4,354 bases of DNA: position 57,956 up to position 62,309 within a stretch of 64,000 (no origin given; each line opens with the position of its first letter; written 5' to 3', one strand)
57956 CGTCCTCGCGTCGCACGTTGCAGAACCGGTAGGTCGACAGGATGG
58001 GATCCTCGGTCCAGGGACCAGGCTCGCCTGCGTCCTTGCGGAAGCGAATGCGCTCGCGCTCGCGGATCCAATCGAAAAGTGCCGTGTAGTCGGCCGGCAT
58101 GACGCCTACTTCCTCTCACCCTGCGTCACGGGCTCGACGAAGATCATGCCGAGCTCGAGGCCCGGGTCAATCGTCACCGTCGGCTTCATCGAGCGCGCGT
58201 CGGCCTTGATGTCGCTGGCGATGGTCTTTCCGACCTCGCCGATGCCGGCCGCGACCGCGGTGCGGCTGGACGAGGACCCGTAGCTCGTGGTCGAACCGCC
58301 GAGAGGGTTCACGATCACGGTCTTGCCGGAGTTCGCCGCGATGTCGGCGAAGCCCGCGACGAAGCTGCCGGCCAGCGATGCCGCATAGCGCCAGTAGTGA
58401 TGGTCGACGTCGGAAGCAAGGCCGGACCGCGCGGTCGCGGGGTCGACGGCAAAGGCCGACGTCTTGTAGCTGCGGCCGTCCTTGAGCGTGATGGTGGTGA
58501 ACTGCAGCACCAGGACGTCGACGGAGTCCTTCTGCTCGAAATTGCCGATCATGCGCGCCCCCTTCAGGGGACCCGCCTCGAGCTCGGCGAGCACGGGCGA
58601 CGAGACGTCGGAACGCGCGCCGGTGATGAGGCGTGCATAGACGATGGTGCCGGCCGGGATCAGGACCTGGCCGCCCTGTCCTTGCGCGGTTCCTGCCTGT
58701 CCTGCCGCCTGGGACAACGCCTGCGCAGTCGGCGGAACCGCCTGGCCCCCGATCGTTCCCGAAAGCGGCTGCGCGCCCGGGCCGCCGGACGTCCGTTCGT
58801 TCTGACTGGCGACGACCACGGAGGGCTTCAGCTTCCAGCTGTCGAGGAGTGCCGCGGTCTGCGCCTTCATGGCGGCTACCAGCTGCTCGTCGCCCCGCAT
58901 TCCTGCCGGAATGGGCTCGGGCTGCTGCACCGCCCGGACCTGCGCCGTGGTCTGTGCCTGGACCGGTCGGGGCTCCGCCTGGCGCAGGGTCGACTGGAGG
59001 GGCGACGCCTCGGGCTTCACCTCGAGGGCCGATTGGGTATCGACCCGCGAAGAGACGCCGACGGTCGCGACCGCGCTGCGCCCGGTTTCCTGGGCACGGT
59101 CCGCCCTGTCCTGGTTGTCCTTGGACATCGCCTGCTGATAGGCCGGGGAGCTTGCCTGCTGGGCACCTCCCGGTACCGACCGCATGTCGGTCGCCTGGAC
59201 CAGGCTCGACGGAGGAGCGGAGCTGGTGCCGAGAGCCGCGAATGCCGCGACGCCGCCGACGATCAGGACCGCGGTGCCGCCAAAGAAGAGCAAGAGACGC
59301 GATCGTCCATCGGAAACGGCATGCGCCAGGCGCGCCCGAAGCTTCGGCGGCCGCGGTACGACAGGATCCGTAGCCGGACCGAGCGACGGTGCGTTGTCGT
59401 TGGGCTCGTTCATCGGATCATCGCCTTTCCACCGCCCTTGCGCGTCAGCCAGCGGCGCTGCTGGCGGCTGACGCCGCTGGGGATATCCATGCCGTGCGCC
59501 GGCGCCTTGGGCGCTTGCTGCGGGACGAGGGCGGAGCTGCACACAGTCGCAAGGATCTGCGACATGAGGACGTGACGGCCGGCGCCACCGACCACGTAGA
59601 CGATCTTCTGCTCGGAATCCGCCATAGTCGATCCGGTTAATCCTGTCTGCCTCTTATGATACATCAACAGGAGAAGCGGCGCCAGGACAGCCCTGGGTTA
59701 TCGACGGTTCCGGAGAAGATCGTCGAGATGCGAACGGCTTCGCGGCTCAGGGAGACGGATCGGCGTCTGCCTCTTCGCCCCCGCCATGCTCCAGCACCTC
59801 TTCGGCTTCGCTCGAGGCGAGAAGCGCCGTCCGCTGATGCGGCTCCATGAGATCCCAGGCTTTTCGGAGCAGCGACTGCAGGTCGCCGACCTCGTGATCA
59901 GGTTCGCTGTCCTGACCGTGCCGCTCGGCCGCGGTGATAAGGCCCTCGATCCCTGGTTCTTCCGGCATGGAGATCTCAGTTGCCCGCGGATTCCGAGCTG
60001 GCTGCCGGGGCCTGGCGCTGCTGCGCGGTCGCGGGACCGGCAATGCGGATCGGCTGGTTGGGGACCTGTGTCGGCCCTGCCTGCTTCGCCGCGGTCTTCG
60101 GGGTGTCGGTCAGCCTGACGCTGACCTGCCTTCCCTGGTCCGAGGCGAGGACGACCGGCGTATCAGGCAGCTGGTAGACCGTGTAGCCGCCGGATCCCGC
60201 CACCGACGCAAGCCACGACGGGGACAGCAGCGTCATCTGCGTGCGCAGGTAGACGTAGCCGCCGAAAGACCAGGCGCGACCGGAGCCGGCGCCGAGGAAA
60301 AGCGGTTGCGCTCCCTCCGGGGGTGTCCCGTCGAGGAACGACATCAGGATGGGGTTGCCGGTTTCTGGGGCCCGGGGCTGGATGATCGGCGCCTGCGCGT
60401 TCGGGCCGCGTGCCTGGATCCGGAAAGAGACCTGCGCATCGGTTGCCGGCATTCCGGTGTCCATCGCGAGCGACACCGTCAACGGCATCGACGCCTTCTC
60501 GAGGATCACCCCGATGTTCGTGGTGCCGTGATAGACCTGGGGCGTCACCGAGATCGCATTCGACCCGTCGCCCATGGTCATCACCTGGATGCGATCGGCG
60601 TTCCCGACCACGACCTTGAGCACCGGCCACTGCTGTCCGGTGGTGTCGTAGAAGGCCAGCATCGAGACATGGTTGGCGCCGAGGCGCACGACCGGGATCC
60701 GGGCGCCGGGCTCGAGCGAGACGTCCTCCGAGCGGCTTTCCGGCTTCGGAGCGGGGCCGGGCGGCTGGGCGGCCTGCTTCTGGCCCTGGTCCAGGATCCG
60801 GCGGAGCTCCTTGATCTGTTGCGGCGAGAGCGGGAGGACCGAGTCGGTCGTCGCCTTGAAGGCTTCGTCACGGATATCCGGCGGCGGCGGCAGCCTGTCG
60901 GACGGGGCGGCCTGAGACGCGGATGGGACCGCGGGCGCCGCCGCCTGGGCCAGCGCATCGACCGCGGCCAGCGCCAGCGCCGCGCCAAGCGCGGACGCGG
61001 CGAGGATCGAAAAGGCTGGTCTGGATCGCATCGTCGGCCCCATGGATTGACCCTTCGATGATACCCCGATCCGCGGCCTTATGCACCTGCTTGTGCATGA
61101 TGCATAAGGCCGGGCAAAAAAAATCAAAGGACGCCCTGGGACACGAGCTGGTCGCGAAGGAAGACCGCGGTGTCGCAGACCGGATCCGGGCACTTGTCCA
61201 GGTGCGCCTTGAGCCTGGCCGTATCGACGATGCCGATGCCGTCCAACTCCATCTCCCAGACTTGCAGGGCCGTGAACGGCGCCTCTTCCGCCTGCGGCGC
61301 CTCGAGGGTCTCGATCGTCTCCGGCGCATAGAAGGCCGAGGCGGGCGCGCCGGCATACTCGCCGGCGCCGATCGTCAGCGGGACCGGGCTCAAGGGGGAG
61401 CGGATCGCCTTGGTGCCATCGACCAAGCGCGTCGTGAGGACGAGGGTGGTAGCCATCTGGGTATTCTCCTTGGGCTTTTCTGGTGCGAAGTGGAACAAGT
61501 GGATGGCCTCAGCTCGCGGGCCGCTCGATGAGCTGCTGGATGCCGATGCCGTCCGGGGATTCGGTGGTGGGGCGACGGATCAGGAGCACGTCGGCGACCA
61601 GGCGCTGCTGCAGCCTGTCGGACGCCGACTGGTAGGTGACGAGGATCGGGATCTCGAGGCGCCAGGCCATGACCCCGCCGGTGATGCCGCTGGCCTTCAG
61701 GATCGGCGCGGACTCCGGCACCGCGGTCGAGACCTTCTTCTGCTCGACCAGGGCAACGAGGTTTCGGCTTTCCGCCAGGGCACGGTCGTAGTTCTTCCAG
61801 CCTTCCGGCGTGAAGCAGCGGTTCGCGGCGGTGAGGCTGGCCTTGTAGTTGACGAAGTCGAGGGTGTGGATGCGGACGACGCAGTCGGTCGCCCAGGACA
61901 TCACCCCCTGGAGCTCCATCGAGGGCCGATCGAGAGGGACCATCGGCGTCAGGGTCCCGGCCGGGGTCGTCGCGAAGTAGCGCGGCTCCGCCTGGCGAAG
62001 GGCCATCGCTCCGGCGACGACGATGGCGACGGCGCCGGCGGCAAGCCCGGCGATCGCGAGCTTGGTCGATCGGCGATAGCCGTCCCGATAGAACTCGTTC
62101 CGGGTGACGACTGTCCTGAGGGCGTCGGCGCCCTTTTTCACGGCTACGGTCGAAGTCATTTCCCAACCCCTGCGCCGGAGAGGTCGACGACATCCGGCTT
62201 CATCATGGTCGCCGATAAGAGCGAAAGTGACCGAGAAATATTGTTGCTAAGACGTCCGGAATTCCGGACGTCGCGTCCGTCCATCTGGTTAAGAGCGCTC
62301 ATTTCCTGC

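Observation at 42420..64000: Type IVB (I-type, Dot/Icm- or IncI Tra-like) secretion/conjugation cluster with interspersed unknown genes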

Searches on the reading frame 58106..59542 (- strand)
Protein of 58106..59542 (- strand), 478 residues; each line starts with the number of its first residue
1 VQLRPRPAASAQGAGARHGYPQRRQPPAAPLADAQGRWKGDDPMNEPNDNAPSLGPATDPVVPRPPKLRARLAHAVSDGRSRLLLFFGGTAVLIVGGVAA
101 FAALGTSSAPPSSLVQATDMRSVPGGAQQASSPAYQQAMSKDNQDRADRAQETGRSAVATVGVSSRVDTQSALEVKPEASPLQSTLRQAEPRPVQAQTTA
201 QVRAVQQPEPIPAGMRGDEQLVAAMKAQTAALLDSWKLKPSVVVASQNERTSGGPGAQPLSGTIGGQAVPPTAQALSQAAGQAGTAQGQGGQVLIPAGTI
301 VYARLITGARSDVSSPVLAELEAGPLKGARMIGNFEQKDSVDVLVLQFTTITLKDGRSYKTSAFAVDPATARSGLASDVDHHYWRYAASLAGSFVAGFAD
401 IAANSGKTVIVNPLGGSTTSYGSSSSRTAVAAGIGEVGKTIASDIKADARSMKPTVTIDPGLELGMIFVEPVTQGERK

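Call 4: search_protein_families(library=pfam, max_evalue=0.1, proteins=[window:58106-59542:-])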
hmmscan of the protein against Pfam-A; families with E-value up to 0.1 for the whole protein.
window:58106-59542:- (478 aa): 1 family
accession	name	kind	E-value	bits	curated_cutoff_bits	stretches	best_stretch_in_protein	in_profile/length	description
PF03743.19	TrbI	-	5.1e-17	62.8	35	1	294-470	1-184/188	Bacterial conjugation TrbI-like protein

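Call 10: search_protein_families(library=ncbifam, max_evalue=0.01, proteins=[window:58106-59413:-])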
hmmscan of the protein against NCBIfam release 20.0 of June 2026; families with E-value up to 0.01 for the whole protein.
window:58106-59413:- (435 aa): 3 families
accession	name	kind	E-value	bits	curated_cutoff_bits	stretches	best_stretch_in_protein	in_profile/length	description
NF033900.0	T4SS_IcmE_DotG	equivalog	1.7e-46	158.9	750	2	176-430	758-1007/1008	type IVB secretion system protein DotG/IcmE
NF033884.1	conj_TraO_IncI1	equivalog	2.8e-28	99.3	225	1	45-432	5-374/381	conjugal transfer protein TraO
NF038091.1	T4SS_VirB10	equivalog_domain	0.00075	19.1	220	1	284-426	53-185/197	type IV secretion system protein VirB10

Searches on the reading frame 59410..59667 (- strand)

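Call 4: search_protein_families(library=pfam, max_evalue=0.1, proteins=[window:59410-59667:-])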
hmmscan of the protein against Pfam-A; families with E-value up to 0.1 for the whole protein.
window:59410-59667:- (85 aa): 2 families
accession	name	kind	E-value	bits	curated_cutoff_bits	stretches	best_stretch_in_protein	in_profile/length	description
PF02782.22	FGGY_C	-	0.0011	19.3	27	1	17-60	147-190/198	FGGY family of carbohydrate kinases, C-terminal domain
PF24447.1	RE_BanI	-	0.069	12.5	28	1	13-45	284-315/338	Type II restriction enzyme BanI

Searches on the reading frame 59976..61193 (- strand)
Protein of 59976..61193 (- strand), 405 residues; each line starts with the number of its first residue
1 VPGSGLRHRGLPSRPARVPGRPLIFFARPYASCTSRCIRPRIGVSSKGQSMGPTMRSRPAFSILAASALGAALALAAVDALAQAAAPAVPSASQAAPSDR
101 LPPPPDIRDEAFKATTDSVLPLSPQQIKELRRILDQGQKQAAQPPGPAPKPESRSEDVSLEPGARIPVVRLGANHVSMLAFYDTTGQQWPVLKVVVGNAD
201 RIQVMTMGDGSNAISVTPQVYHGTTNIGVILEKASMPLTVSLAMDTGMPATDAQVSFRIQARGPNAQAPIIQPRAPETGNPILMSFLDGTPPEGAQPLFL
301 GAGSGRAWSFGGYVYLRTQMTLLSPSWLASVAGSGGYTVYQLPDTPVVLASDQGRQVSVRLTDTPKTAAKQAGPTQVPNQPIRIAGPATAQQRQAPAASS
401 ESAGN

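Call 4: search_protein_families(library=pfam, max_evalue=0.1, proteins=[window:59976-61193:-])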
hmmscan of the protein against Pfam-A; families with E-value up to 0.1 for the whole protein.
window:59976-61193:- (405 aa): 2 families
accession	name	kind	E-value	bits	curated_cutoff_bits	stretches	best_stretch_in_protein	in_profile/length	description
PF12293.13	T4BSS_DotH_IcmK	-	1.8e-67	227.4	25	1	121-358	1-237/238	Putative outer membrane core complex of type IVb secretion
PF12162.13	STAT1_TAZ2bind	-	0.081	13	21.6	0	116-134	6-24/25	STAT1 TAZ2 binding domain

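Call 10: search_protein_families(library=ncbifam, max_evalue=0.01, proteins=[window:59976-61043:-])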
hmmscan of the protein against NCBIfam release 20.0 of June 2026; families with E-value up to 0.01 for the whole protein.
window:59976-61043:- (355 aa): 0 families

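Call 59: search_solved_structures(query=window:59976-61043:-, max_evalue=0.01)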
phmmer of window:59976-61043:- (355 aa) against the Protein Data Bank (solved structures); distinct sequences matched with E-value up to 0.01: 1.
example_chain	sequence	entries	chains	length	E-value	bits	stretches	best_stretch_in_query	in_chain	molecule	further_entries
6x62_DH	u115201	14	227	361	1.6e-44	155.8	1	32-310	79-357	Type IV secretion protein IcmK | IcmK (DotH)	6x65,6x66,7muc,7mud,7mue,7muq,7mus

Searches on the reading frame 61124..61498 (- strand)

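Call 4: search_protein_families(library=pfam, max_evalue=0.1, proteins=[window:61124-61498:-])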
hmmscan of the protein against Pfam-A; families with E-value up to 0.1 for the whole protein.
window:61124-61498:- (124 aa): 1 family
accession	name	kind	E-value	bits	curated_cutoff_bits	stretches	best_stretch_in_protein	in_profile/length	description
PF13490.11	zf-HC2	-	0.1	13.2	22.2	0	92-105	20-33/35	Putative zinc-finger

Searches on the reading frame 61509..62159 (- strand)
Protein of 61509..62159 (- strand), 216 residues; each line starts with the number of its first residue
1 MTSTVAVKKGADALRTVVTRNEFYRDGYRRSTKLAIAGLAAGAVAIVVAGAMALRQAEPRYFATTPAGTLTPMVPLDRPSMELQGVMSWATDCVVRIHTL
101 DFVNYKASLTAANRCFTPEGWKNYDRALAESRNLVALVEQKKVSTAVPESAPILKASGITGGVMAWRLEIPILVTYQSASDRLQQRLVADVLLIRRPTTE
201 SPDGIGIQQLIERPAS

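Call 4: search_protein_families(library=pfam, max_evalue=0.1, proteins=[window:61509-62159:-])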
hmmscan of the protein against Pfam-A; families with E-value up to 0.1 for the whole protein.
window:61509-62159:- (216 aa): 2 families
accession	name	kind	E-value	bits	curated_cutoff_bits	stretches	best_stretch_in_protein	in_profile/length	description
PF11393.14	T4BSS_DotI_IcmL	-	9.3e-46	156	27.7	1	53-212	19-178/180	Type-IV b secretion system, inner-membrane complex component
PF11021.13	DUF2613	-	0.079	13.5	22.1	0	35-60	10-35/55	Protein of unknown function (DUF2613)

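Call 10: search_protein_families(library=ncbifam, max_evalue=0.01, proteins=[window:61509-62159:-])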
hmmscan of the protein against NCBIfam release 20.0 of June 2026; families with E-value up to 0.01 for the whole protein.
window:61509-62159:- (216 aa): 1 family
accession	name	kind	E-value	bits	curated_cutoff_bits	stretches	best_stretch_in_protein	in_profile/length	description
NF038072.1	IcmL_DotI_only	equivalog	3.2e-54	183.4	175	1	13-211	1-199/200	type IVB secretion system apparatus protein IcmL/DotI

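Call 23: find_encoding_contigs(protein=window:61509-62159:-, flank=10000, max_places=6)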
Protein window:61509-62159:- (216 aa): 7 contigs read that carry it; 4 places shown.
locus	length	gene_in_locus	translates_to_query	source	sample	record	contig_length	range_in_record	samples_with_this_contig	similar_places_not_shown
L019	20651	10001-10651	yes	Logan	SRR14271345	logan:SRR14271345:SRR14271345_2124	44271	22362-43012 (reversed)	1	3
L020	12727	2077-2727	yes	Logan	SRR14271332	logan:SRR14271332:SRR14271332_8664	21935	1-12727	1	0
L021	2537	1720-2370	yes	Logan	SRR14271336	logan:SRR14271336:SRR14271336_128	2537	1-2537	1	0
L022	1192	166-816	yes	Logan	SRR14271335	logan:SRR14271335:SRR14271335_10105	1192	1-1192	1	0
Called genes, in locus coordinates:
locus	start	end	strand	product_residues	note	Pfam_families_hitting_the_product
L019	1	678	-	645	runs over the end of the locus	?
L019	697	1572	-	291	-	-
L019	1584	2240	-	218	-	-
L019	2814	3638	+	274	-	-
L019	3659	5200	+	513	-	PF09588:YqaJ (weak)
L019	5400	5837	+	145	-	-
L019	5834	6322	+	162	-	PF07750:GcrA (weak)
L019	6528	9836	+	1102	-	PF01807:Zn_ribbon_DnaG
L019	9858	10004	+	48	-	-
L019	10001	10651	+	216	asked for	PF11393:T4BSS_DotI_IcmL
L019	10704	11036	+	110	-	-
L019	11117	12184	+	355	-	PF12293:T4BSS_DotH_IcmK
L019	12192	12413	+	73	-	-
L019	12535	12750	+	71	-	-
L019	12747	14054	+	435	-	PF03743:TrbI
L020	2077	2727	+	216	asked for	PF11393:T4BSS_DotI_IcmL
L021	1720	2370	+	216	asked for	PF11393:T4BSS_DotI_IcmL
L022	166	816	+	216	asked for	PF11393:T4BSS_DotI_IcmL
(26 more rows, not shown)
